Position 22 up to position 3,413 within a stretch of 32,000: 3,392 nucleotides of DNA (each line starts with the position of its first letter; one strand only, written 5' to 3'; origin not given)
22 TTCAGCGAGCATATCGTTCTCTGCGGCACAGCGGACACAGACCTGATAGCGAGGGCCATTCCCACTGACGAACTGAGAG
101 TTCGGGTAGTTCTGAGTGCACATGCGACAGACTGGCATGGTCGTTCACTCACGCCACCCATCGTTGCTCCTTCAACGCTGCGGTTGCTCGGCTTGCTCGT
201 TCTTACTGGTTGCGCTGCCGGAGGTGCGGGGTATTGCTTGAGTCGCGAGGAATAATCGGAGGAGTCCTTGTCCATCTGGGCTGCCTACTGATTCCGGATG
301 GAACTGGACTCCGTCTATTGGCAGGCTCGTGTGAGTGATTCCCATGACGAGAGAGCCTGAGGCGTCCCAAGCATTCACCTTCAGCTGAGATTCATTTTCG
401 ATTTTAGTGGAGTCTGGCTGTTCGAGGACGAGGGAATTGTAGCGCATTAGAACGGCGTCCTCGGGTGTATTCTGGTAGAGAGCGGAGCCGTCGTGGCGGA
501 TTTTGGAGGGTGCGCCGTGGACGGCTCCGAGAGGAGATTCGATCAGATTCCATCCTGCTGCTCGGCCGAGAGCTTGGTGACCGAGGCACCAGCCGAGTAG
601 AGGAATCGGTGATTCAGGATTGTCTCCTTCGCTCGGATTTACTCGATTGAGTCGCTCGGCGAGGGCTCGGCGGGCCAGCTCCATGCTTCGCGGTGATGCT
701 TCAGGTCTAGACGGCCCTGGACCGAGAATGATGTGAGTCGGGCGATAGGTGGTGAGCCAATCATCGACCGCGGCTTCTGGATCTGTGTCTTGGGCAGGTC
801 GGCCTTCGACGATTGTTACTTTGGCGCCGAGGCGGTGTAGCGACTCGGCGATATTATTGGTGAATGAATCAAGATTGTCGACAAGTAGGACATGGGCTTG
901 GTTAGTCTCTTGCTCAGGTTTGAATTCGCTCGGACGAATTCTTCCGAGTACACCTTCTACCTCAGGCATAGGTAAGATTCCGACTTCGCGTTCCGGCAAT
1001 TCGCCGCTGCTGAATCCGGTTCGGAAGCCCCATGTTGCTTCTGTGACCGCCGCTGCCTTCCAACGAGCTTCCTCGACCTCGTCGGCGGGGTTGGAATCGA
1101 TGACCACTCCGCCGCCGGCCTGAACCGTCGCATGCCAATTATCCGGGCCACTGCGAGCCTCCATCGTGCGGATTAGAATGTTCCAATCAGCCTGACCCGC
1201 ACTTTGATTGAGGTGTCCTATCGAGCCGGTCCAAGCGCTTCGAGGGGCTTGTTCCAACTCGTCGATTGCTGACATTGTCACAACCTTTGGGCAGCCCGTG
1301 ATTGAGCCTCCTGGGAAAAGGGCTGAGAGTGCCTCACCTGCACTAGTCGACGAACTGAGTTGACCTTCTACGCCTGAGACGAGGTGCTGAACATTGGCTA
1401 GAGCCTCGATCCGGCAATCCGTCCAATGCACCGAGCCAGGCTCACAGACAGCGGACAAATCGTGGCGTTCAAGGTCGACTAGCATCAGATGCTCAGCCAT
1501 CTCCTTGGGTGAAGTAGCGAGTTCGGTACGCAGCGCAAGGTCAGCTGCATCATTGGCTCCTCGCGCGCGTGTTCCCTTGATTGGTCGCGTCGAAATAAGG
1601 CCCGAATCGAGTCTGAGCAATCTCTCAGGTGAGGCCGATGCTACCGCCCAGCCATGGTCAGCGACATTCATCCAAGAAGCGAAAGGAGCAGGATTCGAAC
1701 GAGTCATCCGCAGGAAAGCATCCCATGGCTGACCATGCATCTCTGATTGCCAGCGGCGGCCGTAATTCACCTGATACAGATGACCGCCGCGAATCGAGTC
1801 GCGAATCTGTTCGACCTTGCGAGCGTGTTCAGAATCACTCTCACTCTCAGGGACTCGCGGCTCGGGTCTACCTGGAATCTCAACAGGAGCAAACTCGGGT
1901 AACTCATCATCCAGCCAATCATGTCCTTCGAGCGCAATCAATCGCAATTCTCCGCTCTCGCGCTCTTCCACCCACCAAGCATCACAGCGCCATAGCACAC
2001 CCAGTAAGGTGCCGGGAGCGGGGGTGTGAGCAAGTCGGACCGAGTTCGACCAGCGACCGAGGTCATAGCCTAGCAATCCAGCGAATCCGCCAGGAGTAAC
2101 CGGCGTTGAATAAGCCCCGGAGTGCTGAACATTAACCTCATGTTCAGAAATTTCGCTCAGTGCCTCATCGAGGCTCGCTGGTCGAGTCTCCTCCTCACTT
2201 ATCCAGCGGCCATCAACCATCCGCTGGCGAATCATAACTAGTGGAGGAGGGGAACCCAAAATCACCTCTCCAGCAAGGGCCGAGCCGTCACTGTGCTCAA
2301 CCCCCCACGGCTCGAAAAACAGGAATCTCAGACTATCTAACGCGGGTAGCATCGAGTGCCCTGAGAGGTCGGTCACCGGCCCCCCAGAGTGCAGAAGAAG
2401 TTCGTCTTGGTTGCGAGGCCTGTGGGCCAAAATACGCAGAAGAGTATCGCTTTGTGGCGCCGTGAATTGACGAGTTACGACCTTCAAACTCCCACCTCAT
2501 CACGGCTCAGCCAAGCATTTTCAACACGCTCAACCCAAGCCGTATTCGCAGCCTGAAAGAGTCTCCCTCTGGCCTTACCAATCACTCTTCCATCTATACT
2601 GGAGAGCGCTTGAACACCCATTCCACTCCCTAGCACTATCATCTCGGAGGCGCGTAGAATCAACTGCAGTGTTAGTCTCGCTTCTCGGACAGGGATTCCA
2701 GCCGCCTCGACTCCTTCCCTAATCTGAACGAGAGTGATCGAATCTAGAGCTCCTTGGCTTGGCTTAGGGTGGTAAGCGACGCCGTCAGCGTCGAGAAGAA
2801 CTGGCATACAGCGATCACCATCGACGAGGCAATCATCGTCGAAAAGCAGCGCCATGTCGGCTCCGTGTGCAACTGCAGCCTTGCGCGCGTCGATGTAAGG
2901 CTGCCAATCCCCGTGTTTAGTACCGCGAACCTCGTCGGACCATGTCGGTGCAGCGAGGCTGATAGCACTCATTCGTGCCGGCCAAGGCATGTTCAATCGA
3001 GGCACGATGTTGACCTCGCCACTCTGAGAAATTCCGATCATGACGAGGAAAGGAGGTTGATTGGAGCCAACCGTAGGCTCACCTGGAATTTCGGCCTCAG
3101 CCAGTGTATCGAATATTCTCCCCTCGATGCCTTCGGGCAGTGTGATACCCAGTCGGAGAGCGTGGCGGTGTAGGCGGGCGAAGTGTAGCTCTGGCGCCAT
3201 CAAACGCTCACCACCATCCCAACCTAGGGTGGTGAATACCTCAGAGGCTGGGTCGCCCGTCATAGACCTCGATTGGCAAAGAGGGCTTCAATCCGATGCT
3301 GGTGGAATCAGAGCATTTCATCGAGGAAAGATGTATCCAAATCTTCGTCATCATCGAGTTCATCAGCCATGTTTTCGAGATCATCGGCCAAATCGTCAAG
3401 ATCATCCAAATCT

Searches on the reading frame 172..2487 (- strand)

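Call 5: search_protein_families(library=pfam, proteins=[window:172-2487:-], max_evalue=0.01)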
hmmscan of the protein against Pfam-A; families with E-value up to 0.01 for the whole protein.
window:172-2487:- (771 aa): 2 families
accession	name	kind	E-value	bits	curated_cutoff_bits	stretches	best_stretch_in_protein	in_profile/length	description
PF00425.24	Chorismate_bind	-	4.1e-76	256.4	27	1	219-477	3-257/257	chorismate binding enzyme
PF00117.34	GATase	-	1.4e-32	113.3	22.8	1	534-747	1-187/190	Glutamine amidotransferase class-I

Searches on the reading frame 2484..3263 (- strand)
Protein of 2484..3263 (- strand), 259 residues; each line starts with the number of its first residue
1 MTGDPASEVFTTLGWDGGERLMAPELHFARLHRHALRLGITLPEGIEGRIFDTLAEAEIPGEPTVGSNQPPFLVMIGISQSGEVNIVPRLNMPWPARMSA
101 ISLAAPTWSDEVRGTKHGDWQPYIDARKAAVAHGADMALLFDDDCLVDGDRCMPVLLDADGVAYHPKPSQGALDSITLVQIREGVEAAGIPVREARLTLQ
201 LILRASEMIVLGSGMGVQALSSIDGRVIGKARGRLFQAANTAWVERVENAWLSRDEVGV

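Call 5: search_protein_families(library=pfam, proteins=[window:2484-3263:-], max_evalue=0.01)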
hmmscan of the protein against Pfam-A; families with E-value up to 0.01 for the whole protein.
window:2484-3263:- (259 aa): 1 family
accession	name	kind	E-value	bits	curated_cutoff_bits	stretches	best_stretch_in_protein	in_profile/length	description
PF01063.24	Aminotran_4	-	1.4e-18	68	28.5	1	9-223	2-223/223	Amino-transferase class IV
